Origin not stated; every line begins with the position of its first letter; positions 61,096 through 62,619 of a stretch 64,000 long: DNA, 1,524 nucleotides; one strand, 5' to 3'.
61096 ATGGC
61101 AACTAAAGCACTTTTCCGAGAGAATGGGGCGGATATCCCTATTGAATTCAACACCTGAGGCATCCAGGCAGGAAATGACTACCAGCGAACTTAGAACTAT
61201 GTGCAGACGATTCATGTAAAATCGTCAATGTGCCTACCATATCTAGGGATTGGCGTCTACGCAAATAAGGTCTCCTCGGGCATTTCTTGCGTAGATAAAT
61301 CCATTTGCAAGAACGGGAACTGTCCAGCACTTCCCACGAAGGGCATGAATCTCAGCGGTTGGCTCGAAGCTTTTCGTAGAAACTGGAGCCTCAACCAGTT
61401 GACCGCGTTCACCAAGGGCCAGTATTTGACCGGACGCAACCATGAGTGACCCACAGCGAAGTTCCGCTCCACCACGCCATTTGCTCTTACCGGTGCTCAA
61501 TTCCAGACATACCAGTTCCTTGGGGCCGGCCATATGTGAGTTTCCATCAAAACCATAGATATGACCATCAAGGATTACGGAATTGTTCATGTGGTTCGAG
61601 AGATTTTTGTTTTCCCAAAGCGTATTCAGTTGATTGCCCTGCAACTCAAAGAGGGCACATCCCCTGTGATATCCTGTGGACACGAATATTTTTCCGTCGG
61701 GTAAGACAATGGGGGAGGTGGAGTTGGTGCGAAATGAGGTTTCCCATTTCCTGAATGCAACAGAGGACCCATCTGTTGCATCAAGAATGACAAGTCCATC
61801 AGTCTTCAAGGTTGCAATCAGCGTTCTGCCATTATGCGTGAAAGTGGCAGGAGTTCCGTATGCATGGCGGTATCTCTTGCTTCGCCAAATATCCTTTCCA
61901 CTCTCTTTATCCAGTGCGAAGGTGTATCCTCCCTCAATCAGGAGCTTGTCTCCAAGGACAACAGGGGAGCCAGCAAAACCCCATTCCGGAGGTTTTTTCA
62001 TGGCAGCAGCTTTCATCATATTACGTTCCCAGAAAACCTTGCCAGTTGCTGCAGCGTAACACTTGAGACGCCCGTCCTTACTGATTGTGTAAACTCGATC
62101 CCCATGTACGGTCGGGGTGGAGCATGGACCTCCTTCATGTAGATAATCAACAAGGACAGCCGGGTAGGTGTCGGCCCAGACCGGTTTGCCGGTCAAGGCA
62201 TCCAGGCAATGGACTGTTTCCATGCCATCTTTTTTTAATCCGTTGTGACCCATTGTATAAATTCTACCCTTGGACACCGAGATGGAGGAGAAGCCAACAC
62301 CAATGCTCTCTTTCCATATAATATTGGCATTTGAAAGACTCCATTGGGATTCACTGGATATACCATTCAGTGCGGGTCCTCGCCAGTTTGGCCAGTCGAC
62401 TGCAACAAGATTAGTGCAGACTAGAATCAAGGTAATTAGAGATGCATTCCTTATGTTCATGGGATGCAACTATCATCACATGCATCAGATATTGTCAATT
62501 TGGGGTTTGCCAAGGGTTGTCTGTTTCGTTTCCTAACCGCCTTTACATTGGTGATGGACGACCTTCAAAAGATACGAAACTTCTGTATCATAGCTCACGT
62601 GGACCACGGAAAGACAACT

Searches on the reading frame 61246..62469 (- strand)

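Call 18: search_protein_families(library=pfam, max_evalue=0.001, proteins=[window:61246-62469:-])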
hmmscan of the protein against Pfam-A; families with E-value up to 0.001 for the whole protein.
window:61246-62469:- (408 aa): 3 families
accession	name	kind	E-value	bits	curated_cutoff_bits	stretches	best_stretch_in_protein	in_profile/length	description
PF13360.13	PQQ_2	-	9.9e-25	88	27.6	1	83-332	2-232/233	Outer membrane protein assembly factor BamB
PF13570.13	Beta-prop_ACSF4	-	7.6e-08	32.6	133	0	85-152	114-174/329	Beta-alanine-activating enzyme, beta-propeller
PF01011.28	PQQ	-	1.1e-06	28.1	26.7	0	181-216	558-593/595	Glucose/ethanol/alcohol dehydrogenase, beta-propeller domain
